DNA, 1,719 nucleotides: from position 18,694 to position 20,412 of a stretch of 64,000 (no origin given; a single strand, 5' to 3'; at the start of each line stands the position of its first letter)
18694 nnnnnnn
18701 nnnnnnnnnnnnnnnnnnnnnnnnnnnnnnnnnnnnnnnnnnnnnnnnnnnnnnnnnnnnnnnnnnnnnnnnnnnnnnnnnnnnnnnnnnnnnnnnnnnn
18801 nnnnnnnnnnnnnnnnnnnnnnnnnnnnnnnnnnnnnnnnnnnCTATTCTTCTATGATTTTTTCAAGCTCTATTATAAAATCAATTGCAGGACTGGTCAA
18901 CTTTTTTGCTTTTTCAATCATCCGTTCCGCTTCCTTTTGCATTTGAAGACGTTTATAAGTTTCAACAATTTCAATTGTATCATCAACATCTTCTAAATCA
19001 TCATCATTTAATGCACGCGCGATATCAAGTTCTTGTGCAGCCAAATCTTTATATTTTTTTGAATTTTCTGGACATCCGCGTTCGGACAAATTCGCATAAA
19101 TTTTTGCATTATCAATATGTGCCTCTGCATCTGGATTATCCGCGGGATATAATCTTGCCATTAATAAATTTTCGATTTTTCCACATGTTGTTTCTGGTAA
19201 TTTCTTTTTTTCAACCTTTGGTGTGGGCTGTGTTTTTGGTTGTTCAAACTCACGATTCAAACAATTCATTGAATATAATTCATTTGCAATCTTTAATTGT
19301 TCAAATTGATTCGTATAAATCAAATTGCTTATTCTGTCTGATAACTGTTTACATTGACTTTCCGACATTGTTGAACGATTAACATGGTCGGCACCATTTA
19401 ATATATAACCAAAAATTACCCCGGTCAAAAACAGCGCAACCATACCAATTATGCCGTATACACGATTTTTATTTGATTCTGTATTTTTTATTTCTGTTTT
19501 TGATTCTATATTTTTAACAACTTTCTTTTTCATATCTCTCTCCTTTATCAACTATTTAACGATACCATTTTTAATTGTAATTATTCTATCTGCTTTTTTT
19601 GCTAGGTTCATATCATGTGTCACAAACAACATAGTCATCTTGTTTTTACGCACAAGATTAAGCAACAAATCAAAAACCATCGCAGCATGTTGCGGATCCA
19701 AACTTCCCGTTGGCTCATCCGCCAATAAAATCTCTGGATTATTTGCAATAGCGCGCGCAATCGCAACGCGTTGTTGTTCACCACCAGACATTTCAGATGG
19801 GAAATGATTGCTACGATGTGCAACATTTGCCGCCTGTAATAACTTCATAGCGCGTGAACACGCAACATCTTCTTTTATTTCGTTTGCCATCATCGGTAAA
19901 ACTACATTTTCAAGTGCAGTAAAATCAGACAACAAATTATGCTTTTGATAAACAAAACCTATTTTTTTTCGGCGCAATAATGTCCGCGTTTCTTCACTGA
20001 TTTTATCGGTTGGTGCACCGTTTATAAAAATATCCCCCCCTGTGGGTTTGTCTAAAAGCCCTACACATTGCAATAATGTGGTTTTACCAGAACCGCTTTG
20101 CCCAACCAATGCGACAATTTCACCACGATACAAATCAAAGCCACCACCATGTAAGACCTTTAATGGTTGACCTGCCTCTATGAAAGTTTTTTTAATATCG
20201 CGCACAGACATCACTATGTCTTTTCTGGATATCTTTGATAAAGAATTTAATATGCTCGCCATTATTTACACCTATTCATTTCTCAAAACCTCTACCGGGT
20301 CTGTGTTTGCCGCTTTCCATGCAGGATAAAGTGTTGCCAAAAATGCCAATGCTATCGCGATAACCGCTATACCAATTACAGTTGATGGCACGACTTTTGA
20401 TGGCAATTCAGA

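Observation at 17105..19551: tRNA-proximal accessory islet: zinc-ribbon protein plus T5orf172/GIY-YIG-like protein plus small Cys-rich membrane proteins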

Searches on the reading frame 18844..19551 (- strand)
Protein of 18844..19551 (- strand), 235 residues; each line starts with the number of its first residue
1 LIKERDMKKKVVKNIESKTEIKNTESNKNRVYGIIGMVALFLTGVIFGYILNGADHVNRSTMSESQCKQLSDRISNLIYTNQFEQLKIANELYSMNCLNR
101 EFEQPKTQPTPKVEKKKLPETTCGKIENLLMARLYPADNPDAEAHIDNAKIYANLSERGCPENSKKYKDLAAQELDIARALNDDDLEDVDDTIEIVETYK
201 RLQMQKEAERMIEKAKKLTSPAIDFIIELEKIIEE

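Call 4: search_protein_families(library=pfam, proteins=[window:18844-19551:-], max_evalue=1)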
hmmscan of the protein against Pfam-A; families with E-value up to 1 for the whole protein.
window:18844-19551:- (235 aa): 2 families
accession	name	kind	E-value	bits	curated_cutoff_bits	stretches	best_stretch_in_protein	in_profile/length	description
PF16342.10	DUF4972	-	0.084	13.2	28.8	1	177-217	75-115/128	Domain of unknown function (DUF4972)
PF08016.18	PKD_channel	-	0.31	10.9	22.4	1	35-94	140-195/225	Polycystin cation channel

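Call 8: search_protein_families(library=padloc, proteins=[window:18844-19551:-], max_evalue=1)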
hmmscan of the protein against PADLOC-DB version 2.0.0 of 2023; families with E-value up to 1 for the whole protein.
window:18844-19551:- (235 aa): 0 families

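Call 10: search_protein_families(library=ncbifam, proteins=[window:18844-19551:-], max_evalue=1)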
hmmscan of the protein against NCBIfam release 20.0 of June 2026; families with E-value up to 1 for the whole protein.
window:18844-19551:- (235 aa): 1 family
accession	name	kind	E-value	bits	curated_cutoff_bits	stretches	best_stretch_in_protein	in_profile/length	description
NF009646.0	PRK13182.1-1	equivalog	0.00022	21.2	262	1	163-219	88-143/180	chromosome-anchoring protein RacA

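Call 12: search_protein_families(library=phrogs, proteins=[window:18844-19551:-], max_evalue=0.1)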
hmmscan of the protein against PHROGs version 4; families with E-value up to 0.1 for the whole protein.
window:18844-19551:- (235 aa): 2 families
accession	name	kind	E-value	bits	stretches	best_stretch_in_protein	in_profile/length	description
phrog_18311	-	unknown function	0.037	14.9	1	18-48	18-47/59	-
phrog_30611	-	unknown function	0.084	14.2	0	32-84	50-103/121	-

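Call 47: find_homologous_proteins(query=window:18844-19551:-)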
Query window:18844-19551:- (235 aa): 746 proteins with E <= 0.001 among 1093 candidates; the best 120 are listed.
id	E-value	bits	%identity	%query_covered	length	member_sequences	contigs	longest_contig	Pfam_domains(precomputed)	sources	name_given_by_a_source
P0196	3.7e-141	486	98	97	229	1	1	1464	-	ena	-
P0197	5.8e-139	479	98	97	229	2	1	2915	-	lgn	-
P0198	2.2e-138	477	96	97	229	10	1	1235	-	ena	-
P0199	6.5e-123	426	85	97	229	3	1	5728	-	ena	-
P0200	1.2e-116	406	45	97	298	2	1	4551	-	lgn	-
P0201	5.3e-114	397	80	93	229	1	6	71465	-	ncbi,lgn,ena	-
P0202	3.6e-113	394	57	79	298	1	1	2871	-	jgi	jgi:hypothetical protein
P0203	3.5e-110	385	77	97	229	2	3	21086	-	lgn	-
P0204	4.8e-105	368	75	93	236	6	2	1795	-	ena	-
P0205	1.7e-103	363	61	68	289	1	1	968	-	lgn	-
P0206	4.2e-103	362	78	91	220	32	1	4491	-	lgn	-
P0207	2.5e-102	359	63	68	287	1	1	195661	-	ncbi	-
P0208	3.7e-101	355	61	68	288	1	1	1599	-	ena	-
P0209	4.3e-101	355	63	69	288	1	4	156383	-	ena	-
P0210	7.2e-100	351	74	93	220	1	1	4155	-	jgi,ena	-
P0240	2.3e-89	317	70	91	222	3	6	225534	-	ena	-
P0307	4.0e-82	293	36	89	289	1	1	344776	-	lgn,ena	-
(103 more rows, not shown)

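Call 48: find_encoding_contigs(protein=P0307, flank=6000, max_places=1)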
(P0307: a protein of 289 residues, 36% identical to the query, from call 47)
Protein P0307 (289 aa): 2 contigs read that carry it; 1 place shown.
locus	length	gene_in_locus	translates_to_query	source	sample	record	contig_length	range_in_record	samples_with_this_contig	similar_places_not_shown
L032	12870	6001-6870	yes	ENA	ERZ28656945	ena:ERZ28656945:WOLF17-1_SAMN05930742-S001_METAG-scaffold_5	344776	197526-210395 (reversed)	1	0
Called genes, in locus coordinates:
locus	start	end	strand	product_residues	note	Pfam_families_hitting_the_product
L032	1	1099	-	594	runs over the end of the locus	PF14450:FtsA, PF00834:Ribul_P_3_epim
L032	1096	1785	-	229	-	PF03799:FtsQ_DivIB_C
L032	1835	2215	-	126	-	-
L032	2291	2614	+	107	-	-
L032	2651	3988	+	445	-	-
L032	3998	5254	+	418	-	PF12704:MacB_PCD, PF02687:FtsX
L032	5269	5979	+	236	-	PF00005:ABC_tran, PF02463:SMC_N (faint), PF13304:AAA_21 (faint)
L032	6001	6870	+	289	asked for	-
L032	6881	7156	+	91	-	-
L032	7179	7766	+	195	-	-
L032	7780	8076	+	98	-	-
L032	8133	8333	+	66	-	-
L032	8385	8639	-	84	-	PF12674:Zn_ribbon_2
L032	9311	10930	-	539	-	PF04348:LppC, PF13458:Peripla_BP_6 (weak)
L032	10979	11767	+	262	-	PF00590:TP_methylase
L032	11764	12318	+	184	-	PF03193:RsgA_GTPase (weak), PF00350:Dynamin_N (faint), PF01926:MMR_HSR1, PF02421:FeoB_N (weak), PF09439:SRPRB (faint)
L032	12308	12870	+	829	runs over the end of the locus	PF12705:PDDEXK_1 (weak)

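Call 49: find_encoding_contigs(protein=P0207, flank=6000, max_places=1)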
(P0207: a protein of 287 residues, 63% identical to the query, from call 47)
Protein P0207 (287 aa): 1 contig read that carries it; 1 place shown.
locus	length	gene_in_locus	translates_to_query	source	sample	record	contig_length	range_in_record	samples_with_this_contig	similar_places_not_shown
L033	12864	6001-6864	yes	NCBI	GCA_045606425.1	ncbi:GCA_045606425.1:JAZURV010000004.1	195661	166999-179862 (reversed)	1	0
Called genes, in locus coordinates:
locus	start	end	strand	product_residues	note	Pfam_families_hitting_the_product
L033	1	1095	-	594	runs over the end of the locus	PF06723:MreB_Mbl (weak), PF11104:PilM_2 (weak), PF14450:FtsA, PF00834:Ribul_P_3_epim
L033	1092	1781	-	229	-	PF08478:POTRA_1, PF03799:FtsQ_DivIB_C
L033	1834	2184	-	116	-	-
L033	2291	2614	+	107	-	-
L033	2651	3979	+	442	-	-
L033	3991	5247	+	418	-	PF12704:MacB_PCD, PF02687:FtsX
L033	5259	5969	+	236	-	PF00005:ABC_tran, PF02463:SMC_N, PF13304:AAA_21 (faint)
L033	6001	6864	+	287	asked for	-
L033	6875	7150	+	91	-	-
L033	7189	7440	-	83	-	PF12674:Zn_ribbon_2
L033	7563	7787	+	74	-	-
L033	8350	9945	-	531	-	PF04348:LppC, PF13458:Peripla_BP_6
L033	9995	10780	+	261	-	PF00590:TP_methylase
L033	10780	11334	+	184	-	PF03193:RsgA_GTPase (weak), PF09439:SRPRB (faint), PF00350:Dynamin_N (faint), PF01926:MMR_HSR1, PF02421:FeoB_N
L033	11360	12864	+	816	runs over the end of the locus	PF12705:PDDEXK_1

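Call 50: find_encoding_contigs(protein=P0240, flank=6000, max_places=1)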
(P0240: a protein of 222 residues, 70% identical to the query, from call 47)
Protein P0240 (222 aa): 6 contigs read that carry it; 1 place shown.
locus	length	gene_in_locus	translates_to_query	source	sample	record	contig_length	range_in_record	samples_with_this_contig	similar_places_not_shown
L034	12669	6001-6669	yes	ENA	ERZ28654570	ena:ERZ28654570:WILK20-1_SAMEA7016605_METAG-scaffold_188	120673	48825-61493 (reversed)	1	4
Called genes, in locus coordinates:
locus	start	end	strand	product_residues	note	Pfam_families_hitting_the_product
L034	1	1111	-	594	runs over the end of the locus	PF14450:FtsA, PF00834:Ribul_P_3_epim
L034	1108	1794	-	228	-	PF03799:FtsQ_DivIB_C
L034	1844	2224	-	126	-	-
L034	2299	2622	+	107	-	-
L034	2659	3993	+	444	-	-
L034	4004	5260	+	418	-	PF12704:MacB_PCD, PF02687:FtsX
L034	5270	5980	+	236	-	PF00005:ABC_tran, PF02463:SMC_N (faint), PF13304:AAA_21 (faint)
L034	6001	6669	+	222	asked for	-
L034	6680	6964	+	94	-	-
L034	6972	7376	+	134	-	PF13711:DUF4160 (weak)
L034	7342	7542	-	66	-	-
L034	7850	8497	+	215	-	-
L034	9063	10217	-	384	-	PF00933:Glyco_hydro_3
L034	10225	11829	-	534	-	PF04348:LppC, PF13458:Peripla_BP_6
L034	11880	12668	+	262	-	PF00590:TP_methylase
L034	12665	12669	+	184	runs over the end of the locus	PF03193:RsgA_GTPase (weak), PF00350:Dynamin_N (faint), PF01926:MMR_HSR1, PF02421:FeoB_N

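Call 78: search_protein_families(library=pfam, proteins=[L034:7850-8497:+, L032:7179-7766:+, L032:7780-8076:+, L033:7563-7787:+], max_evalue=0.01)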
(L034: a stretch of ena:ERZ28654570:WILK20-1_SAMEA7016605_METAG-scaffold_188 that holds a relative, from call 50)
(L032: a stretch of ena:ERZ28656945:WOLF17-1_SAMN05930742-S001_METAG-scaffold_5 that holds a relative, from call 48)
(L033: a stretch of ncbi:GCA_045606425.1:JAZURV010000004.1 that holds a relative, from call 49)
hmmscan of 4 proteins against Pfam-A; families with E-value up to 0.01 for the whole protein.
L034:7850-8497:+ (215 aa): 0 families

L032:7179-7766:+ (195 aa): 0 families

L032:7780-8076:+ (98 aa): 1 family
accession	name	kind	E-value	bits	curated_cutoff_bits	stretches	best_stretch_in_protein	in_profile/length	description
PF04266.20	ASCH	-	0.0011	20.1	21.2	1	24-82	4-56/103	ASCH domain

L033:7563-7787:+ (74 aa): 0 families

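Call 79: search_protein_families(library=padloc, proteins=[L034:7850-8497:+, L032:7179-7766:+, L032:7780-8076:+, L033:7563-7787:+], max_evalue=0.001)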
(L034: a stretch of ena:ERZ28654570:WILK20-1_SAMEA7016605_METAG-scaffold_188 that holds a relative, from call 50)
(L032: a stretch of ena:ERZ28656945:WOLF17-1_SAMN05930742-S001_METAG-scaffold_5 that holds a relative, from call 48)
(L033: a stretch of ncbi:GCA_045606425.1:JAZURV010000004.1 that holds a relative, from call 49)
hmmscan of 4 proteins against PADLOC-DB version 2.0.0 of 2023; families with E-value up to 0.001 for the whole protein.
L034:7850-8497:+ (215 aa): 0 families

L032:7179-7766:+ (195 aa): 0 families

L032:7780-8076:+ (98 aa): 0 families

L033:7563-7787:+ (74 aa): 0 families

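Call 92: find_encoding_contigs(protein=P0203, flank=7000, max_places=3)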
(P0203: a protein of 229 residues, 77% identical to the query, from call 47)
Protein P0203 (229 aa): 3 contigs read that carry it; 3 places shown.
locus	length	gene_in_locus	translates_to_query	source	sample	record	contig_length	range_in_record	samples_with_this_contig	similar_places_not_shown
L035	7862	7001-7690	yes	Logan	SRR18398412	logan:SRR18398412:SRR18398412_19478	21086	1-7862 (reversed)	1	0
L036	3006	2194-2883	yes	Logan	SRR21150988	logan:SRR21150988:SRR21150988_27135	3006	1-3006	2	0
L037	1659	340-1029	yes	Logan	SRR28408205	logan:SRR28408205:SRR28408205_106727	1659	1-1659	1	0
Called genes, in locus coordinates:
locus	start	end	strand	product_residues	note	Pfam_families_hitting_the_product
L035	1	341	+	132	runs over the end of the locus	PF02367:TsaE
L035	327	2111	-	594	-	PF14450:FtsA, PF00834:Ribul_P_3_epim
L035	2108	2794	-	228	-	PF03799:FtsQ_DivIB_C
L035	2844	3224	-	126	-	-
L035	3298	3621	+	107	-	-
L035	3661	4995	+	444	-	-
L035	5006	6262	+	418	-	PF12704:MacB_PCD, PF02687:FtsX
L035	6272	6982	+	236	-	PF00005:ABC_tran, PF02463:SMC_N (faint), PF13304:AAA_21 (faint)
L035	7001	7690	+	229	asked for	-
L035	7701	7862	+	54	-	?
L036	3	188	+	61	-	?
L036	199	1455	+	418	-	PF12704:MacB_PCD, PF02687:FtsX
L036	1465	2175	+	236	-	PF00005:ABC_tran, PF02463:SMC_N (faint), PF13304:AAA_21 (faint)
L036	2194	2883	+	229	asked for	-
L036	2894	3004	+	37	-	?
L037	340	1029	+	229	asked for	-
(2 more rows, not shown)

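Call 93: find_encoding_contigs(protein=P0199, flank=6000, max_places=2)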
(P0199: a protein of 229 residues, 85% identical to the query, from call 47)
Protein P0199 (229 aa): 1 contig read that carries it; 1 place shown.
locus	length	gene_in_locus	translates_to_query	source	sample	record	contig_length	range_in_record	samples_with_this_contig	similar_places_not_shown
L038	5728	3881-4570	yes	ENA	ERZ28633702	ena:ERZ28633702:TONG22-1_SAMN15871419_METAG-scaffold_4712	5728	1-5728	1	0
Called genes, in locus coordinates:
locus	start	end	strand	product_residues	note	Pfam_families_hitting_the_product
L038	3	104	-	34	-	?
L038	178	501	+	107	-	-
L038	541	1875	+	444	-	-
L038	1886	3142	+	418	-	PF12704:MacB_PCD, PF02687:FtsX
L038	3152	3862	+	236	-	PF00005:ABC_tran, PF02463:SMC_N (faint), PF13304:AAA_21 (faint)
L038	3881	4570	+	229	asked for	-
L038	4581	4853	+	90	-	-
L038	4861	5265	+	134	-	PF13711:DUF4160 (weak)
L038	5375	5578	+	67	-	-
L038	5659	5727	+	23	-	?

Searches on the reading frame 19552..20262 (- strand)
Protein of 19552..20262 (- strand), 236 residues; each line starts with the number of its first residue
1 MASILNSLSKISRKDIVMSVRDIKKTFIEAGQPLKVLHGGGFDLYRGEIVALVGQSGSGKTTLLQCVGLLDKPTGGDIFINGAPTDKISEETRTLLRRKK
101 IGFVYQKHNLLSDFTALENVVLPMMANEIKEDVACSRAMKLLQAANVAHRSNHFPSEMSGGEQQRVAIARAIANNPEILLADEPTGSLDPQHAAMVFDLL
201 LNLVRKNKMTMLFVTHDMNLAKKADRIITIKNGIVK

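Call 4: search_protein_families(library=pfam, proteins=[window:19552-20262:-], max_evalue=1)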
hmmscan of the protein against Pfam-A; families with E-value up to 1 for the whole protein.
window:19552-20262:- (236 aa): 21 families
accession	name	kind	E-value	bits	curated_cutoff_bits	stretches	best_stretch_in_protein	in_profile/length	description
PF00005.33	ABC_tran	-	7e-34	117.8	25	1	41-185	5-136/137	ABC transporter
PF13304.12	AAA_21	-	1.8e-07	31.9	27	1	49-90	1-48/304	AAA domain, putative AbiEii toxin, Type IV TA system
PF02463.25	SMC_N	-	4.7e-06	26.6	40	1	49-231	26-212/220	RecF/RecN/SMC N terminal domain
PF13191.12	AAA_16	-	0.00031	21.7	32.6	1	46-204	23-124/167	AAA ATPase domain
PF13166.12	AAA_13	-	0.00083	18.6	36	1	174-227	525-580/713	AAA domain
PF13175.12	AAA_15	-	0.001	19.2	32.1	1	171-216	324-369/374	AAA ATPase domain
PF05729.18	NACHT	-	0.0015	18.8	26.7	1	49-66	2-19/167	NACHT domain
PF13555.12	AAA_29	-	0.0022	18.1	27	1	46-66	21-41/61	P-loop containing region of AAA domain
PF13476.12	AAA_23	-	0.0046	18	27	1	48-68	20-40/201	AAA domain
PF13401.12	AAA_22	-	0.0066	17.2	27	1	48-69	6-27/130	AAA domain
PF13481.12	AAA_25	-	0.0098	16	27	1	44-65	30-51/195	AAA domain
PF20703.3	nSTAND1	-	0.014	15.5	27.1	1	48-71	34-56/379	Novel STAND NTPase 1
PF06745.19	ATPase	-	0.018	14.9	26.6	1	40-63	14-35/231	KaiC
PF00931.28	NB-ARC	-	0.024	14.4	23.5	1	48-66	19-37/248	NB-ARC domain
PF03193.22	RsgA_GTPase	-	0.025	14.8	30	1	46-65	105-124/174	RsgA GTPase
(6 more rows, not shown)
